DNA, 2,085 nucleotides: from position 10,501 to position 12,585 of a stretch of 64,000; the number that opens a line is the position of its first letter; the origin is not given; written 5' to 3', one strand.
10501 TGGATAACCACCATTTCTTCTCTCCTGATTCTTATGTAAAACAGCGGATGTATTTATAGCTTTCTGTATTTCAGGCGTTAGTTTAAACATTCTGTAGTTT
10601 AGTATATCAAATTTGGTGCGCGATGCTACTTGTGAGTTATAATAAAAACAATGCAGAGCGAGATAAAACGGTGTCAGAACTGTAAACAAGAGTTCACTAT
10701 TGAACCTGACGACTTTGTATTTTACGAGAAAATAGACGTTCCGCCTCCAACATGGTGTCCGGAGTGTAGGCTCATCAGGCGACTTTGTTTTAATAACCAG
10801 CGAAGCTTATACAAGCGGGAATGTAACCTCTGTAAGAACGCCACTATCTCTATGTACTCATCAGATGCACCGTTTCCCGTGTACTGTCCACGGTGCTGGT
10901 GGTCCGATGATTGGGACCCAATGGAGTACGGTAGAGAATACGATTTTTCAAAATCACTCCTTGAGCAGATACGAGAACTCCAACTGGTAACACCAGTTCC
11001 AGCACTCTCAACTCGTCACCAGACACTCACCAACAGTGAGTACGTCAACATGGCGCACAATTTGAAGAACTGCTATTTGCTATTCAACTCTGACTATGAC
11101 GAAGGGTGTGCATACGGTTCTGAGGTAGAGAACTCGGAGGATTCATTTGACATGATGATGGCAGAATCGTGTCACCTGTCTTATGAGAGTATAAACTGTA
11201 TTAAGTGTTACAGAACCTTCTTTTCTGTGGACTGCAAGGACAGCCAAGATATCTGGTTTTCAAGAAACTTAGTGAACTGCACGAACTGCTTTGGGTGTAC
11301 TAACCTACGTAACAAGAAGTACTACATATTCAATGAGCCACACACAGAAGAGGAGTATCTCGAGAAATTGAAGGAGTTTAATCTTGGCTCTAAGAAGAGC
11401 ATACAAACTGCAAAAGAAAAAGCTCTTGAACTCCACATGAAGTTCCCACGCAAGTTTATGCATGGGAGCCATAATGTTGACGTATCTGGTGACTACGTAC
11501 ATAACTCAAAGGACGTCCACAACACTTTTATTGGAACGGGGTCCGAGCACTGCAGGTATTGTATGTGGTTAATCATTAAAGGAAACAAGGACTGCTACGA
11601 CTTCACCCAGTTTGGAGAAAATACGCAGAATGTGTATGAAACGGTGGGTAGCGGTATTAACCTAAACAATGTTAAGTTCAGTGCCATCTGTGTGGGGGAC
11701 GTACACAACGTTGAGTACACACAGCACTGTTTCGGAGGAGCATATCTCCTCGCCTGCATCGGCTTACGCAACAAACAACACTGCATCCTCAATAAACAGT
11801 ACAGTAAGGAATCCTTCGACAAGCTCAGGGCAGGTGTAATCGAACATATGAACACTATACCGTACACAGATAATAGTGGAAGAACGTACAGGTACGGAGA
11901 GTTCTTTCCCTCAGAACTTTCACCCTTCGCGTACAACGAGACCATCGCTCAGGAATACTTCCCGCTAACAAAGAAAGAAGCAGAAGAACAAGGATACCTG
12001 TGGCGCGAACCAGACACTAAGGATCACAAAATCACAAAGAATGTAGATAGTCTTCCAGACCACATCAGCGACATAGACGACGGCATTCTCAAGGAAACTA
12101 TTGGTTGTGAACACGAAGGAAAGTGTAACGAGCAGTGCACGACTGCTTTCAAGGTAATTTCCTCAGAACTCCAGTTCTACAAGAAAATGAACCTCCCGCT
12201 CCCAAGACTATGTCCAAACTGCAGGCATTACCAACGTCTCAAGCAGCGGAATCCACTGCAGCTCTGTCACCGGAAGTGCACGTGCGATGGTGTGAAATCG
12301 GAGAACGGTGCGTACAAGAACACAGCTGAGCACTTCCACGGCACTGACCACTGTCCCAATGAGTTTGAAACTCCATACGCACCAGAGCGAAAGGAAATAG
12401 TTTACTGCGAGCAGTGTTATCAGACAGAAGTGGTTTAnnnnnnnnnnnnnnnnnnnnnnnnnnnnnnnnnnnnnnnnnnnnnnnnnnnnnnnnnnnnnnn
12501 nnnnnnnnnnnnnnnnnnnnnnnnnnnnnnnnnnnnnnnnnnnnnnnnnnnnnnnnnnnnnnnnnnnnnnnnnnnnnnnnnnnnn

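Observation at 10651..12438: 595-aa cysteine-rich cytoplasmic protein with duplicated zinc ribbons at both ends and internal NCxxC repeats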

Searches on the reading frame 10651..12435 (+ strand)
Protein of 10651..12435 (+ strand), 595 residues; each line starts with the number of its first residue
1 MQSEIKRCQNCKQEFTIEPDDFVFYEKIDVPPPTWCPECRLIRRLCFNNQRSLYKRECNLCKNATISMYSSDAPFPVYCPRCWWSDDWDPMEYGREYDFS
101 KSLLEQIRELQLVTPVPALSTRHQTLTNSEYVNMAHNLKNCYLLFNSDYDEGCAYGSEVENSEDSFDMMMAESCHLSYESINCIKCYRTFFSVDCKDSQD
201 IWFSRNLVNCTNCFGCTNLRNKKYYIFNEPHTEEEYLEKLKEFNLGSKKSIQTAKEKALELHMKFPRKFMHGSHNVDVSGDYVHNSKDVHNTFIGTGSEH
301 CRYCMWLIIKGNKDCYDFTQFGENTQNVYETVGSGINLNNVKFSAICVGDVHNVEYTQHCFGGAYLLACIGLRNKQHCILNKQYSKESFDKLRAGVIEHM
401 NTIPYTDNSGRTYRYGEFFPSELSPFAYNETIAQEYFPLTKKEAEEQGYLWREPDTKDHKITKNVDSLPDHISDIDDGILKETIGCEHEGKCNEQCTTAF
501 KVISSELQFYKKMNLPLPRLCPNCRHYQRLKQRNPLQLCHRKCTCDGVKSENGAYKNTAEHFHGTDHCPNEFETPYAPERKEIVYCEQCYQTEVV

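Call 3: search_protein_families(library=pfam, proteins=[window:10651-12435:+], max_evalue=10)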
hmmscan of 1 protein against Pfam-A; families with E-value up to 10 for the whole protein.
window:10651-12435:+ (595 aa): 2 families
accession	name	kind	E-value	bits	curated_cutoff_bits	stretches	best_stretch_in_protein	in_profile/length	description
PF23477.1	zf_Tbcl_2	-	0.019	15.1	27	1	567-592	10-35/37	Probable treble clef zinc finger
PF09723.15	Zn_ribbon_8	-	0.036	14.5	34.4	1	7-40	7-33/41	Zinc ribbon domain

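Call 4: search_protein_families(library=ncbifam, proteins=[window:10651-12435:+], max_evalue=10)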
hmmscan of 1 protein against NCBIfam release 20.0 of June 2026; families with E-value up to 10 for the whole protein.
window:10651-12435:+ (595 aa): 1 family
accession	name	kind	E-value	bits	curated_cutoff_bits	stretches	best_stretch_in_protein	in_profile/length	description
TIGR04272.1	cxxc_cxxc_Mbark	domain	0.023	14.5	36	1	567-592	10-35/37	CxxC-x17-CxxC domain-containing protein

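Call 5: search_solved_structures(query=window:10651-12435:+, max_evalue=10)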
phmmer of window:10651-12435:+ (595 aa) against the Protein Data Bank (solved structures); distinct sequences matched with E-value up to 10: 0.

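Call 6: find_homologous_proteins(query=window:10651-12435:+, max_evalue=0.001)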
Query window:10651-12435:+ (595 aa): 7576 proteins with E <= 0.001 among 8000 candidates; the best 120 are listed.
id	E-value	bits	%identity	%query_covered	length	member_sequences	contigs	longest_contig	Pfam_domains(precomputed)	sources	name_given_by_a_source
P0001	0.0e+0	1438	100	100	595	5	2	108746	-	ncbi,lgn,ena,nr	ncbi:MAG TPA: hypothetical protein ENH86_02370 [Candidatus Jorgensenbacteria bacterium]|nr:hypotheti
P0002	2.5e-257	874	60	100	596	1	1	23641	-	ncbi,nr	ncbi:hypothetical protein MYX07_01525 [Patescibacteria group bacterium AH-259-L07]|nr:hypothetical p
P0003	1.4e-252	858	59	100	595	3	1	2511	-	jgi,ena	-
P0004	3.8e-245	834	58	100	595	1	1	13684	-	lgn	-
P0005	8.9e-245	832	58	100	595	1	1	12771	-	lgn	-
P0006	1.5e-244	832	58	100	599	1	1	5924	-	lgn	-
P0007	5.6e-240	817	57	100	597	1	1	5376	-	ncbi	-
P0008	8.7e-240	816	55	100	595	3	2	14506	-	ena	-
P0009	2.6e-239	814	55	100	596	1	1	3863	-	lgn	-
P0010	8.2e-238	809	57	100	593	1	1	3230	-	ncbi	-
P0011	7.5e-234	796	55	100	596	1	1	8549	PF13451.13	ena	-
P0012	5.7e-232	790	56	100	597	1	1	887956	-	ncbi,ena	-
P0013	1.4e-231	789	56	100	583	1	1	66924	-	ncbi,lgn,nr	ncbi:MAG TPA: hypothetical protein VNK70_02350 [Candidatus Paceibacterota bacterium]|nr:hypothetical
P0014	1.2e-230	786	54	100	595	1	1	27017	-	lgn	-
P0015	2.0e-229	782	58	99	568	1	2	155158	-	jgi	-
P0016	3.1e-229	781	55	100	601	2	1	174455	-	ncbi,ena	-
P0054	4.4e-218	744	53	99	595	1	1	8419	PF13451.13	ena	-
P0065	1.7e-216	739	54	100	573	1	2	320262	PF23477.2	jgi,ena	-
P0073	7.7e-215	733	52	100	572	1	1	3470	PF23477.2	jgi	-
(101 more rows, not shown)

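Call 14: find_related_loci(query=A1, collection=genome_contigs, flank=6000)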
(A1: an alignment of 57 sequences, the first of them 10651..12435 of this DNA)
Query A1 (595 aa) in genome_contigs; peptide patterns used: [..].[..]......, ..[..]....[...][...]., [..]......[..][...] (x = any residue, [..] = any of these).
599 stretches matched a pattern (row limit reached: there are more); 585 encode a relative of the query (tblastn E <= 1e-3); the best 80 are kept; 79 distinct loci.
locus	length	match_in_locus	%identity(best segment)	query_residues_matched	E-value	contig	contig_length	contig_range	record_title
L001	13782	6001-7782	53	2-595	0e+0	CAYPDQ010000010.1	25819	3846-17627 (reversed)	MAG TPA_asm: uncultured Candidatus Saccharibacteria bacterium isolate SRP093762_co1_57 genome assembly, contig: NODE_114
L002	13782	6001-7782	55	1-595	0e+0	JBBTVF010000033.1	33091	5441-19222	MAG: Patescibacteria group bacterium isolate H52-bin056 H52_bin056_000000000033, whole genome shotgun sequence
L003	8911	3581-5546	53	1-595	0e+0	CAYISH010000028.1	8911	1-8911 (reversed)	MAG TPA_asm: uncultured Candidatus Saccharibacteria bacterium isolate ERP119705_co6_1025 genome assembly, contig: NODE_1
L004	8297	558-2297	53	4-594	0e+0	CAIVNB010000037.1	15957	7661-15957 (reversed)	uncultured bacterium isolate AlinenLipids_bin-5200 genome assembly, contig: bin-5200:37/88, whole genome shotgun sequenc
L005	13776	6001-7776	50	6-595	0e+0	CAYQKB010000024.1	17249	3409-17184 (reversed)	MAG TPA_asm: uncultured Candidatus Saccharibacteria bacterium isolate SRP193066_co2_439 genome assembly, contig: NODE_17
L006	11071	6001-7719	54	1-595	0e+0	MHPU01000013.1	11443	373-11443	MAG: Candidatus Staskawiczbacteria bacterium RIFOXYD1_FULL_32_13 rifoxyd1_full_scaffold_2150, whole genome shotgun seque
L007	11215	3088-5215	50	1-595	0e+0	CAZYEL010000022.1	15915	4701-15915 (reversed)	MAG TPA_asm: uncultured Candidatus Saccharibacteria bacterium isolate binchicken_co227_1009 genome assembly, contig: NOD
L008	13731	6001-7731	50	1-595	0e+0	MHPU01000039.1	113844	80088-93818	MAG: Candidatus Staskawiczbacteria bacterium RIFOXYD1_FULL_32_13 rifoxyd1_full_scaffold_71, whole genome shotgun sequenc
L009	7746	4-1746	50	8-595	0e+0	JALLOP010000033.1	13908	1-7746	Patescibacteria group bacterium AH-259-L07 AH-259-L07_NODE_33, whole genome shotgun sequence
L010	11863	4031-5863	49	1-595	0e+0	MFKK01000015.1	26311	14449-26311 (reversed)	MAG: Candidatus Jorgensenbacteria bacterium RIFCSPLOWO2_01_FULL_45_25b rifcsplowo2_01_scaffold_2892, whole genome shotgu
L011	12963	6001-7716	51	1-594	0e+0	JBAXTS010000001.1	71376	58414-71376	MAG: bacterium isolate ELA641 MAG641_1, whole genome shotgun sequence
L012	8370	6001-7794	50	3-595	0e+0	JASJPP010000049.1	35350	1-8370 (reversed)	MAG: Patescibacteria group bacterium isolate MAG_93 NODE_542_length_35350_cov_59.964329, whole genome shotgun sequence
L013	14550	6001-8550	49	1-595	0e+0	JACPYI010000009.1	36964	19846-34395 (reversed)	MAG: Candidatus Sungiibacteriota bacterium isolate NC_groundwater_859_Pr1_B-0.1um_51_34 Montesol18_Bp1_scaffold_345549,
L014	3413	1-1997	49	1-595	0e+0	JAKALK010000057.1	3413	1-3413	MAG: bacterium isolate WY5.bin125 NODE_63543_length_3413_cov_1.447657, whole genome shotgun sequence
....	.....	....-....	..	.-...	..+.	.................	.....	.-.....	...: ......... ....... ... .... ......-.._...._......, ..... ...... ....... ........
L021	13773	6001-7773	48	3-595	0e+0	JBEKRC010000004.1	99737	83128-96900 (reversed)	MAG: Minisyncoccia bacterium isolate SPRUCE 501 SPRUCE_501_4, whole genome shotgun sequence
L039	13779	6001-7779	47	8-595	0e+0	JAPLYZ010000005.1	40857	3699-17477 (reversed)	MAG: Candidatus Staskawiczbacteria bacterium isolate LacPavin_0920_WC70_MAG_39_33 LacPavin_0920_WC70_scaffold_282233, wh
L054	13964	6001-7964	46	1-595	0e+0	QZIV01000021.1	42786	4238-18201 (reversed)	MAG: Candidatus Parcubacteria bacterium isolate SURF_56 Ga0104751_1001272, whole genome shotgun sequence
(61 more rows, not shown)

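Call 19: predict_structure(alignment_id=A1)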
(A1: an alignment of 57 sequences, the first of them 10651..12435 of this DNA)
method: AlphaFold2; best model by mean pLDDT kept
length: 595 residues; sequences in the alignment: 57
mean_pLDDT: 86.0   pTM: 0.86
mean pLDDT of the five models: 86.0, 84.9, 83.8, 83.5, 79.1
residues with pLDDT >= 90: 301; 70-90: 225; 50-70: 69; < 50: 0
segments of 3 or more residues with pLDDT < 50: none
pLDDT, mean of each block of 10 residues (from residue 1): 91 94 94 93 92 92 94 93 93 96 95 93 87 88 84 72 66 70 67 68 65 62 73 82 84 87 88 91 94 93 89 80 73 70 71 68 85 91 96 96 95 94 92 89 91 80 94 95 93 85 91 92 85 85 93 88 95 90 92 83
secondary structure, 60 per line:
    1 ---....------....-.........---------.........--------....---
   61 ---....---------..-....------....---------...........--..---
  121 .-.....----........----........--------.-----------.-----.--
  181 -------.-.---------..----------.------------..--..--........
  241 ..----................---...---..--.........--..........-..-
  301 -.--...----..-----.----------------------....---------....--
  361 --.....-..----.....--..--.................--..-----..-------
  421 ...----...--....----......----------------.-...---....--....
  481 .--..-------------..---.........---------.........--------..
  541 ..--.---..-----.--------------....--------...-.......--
elements in order: E4-7 E14-17 H19-27 H37-45 E54-57 E64-67 H80-83 H90-93 H103-113 E132-139 E144-151 H233-242 H248-262 E266-268 E276-284 E287-296 E305-307 E342-345 E355-358 E363-367 E375-379 H386-402 H433-436 H441-446 H477-481 H504-512 H522-530 E539-542 E571-574 E583-585 H587-593

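Call 32: search_solved_structures(query=A1, max_evalue=10, show_alignments=3)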
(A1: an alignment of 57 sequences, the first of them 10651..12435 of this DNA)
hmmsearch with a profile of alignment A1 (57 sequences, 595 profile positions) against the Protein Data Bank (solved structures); distinct sequences matched with E-value up to 10: 0.

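Call 33: search_protein_families(library=pfam, alignment_id=A1, max_evalue=1)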
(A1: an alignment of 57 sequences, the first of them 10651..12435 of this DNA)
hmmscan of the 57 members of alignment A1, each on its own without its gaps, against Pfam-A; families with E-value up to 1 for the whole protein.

A. member 1, window:10651-12435:+ (595 aa): 2 families
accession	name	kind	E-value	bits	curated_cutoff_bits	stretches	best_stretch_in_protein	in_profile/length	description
PF23477.1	zf_Tbcl_2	-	0.019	15.1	27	1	567-592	10-35/37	Probable treble clef zinc finger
PF09723.15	Zn_ribbon_8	-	0.036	14.5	34.4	1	7-40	7-33/41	Zinc ribbon domain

B. families by the number of members that match (of 57 scanned): 19 families
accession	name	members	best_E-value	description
PF13451.12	zf_Tbcl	30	3.5e-06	Probable treble clef domain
PF23477.1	zf_Tbcl_2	20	1e-06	Probable treble clef zinc finger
PF09606.15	Med15_N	18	0.001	ARC105/Med15 mediator subunit N-terminal KIX domain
PF10539.14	Dev_Cell_Death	4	0.017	Development and cell death domain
PF09723.15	Zn_ribbon_8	3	0.036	Zinc ribbon domain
PF23547.1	Zn_ribbon_FGT1_1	2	0.82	FORGETTER1 first zinc ribbon domain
PF00412.28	LIM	1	0.018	LIM domain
PF24005.1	DUF7320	1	0.036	Domain of unknown function (DUF7320)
PF17207.9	MCM_OB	1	0.039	MCM OB domain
PF08857.17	ParBc_2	1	0.048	Putative ParB-like nuclease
PF22415.1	PSV_ORF131-like_dom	1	0.063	PSV_Hypothetical protein ORF131-like domain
PF24254.1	DUF7455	1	0.065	Domain of unknown function (DUF7455)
PF22193.1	MvcA_ins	1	0.11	MvcA insertion domain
PF07249.18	Cerato-platanin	1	0.12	Cerato-platanin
PF12647.12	RNHCP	1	0.13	RNHCP domain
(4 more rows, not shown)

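Call 38: find_related_loci(query=A1, collection=viral_contigs, flank=8000)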
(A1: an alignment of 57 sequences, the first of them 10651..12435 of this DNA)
Query A1 (595 aa) in viral_contigs; peptide patterns used: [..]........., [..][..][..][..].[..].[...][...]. (x = any residue, [..] = any of these).
313 stretches matched a pattern; 3 encode a relative of the query (tblastn E <= 1e-3); 3 distinct loci.
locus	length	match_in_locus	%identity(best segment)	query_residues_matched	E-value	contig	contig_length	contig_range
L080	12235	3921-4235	28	127-243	5e-7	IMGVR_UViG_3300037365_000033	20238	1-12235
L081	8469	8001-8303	24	124-224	1e-5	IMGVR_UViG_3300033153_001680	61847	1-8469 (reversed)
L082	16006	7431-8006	18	83-251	2e-5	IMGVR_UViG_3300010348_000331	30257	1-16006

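Call 42: fold_search(model_id=the predicted structure, library=pdb)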
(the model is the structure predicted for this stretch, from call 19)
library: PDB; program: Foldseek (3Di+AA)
matches with E <= 10: 32; with E <= 0.001: 0
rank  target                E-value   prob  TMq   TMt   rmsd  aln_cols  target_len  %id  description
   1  4e75_A                1.5e-01  0.12  0.10  0.14  17.7       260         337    8  Structure of LpxD from Acinetobacter baumannii at 2.85A resolution (P21 form) (released 2013-01-16)
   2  7ojq_B                4.0e-01  0.04  0.06  0.10  11.8       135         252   15  Crystal structure of Pseudomonas aeruginosa LpxA in complex with compound 7 (released 2021-10-13)
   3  6p83_B                7.1e-01  0.06  0.10  0.15  17.8       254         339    9  E.coli LpxD in complex with compound 1o (released 2019-08-28)
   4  3bfp                  7.9e-01  0.06  0.08  0.17  12.3       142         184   17  Crystal Structure of apo-PglD from Campylobacter jejuni (released 2008-01-22)
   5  4ihh_E                1.0e+00  0.04  0.09  0.13  17.5       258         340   11  Chasing Acyl Carrier Protein Through a Catalytic Cycle of Lipid A Production (released 2013-11-13)
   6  4e6t_A                1.1e+00  0.03  0.07  0.12  12.3       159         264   16  Structure of LpxA from Acinetobacter baumannii at 1.8A resolution (P212121 form) (released 2012-12-12)
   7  4e79_A                1.3e+00  0.01  0.08  0.11  19.8       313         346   10  Structure of LpxD from Acinetobacter baumannii at 2.66A resolution (P4322 form) (released 2013-01-16)
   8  5z0a_E                1.5e+00  0.05  0.08  0.11  10.8       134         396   14  ST0452(Y97N)-GlcNAc binding form (released 2018-10-31)
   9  8jli_A                1.8e+00  0.01  0.04  0.04  20.6       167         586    6  Cryo-EM structure of SV2A dimer in complex levetiracetam (released 2024-05-01)
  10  3pmo                  2.0e+00  0.01  0.08  0.10  19.9       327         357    8  The structure of LpxD from Pseudomonas aeruginosa at 1.3 A resolution (released 2011-07-27)
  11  4ihg_C                2.1e+00  0.04  0.11  0.16  20.0       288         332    8  Chasing Acyl Carrier Protein Through a Catalytic Cycle of Lipid A Production (released 2013-11-13)
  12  4eaa                  2.2e+00  0.02  0.08  0.15  14.0       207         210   11  X-ray crystal structure of the H141N mutant of perosamine N-acetyltransferase from Caulobacter crescentus in complex wit (released 2012-04-04)
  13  5w6j_C                2.3e+00  0.01  0.06  0.08  12.1       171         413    9  Agrobacterium tumefaciens ADP-glucose pyrophosphorylase (released 2018-11-14)
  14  4ihg_A                2.7e+00  0.04  0.10  0.15  17.6       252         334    8  Chasing Acyl Carrier Protein Through a Catalytic Cycle of Lipid A Production (released 2013-11-13)
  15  4mzu_G                3.0e+00  0.01  0.07  0.10  10.4       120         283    9  Crystal structure of FdtD, a bifunctional ketoisomerase/N-acetyltransferase from Shewanella denitrificans (released 2013-10-09)
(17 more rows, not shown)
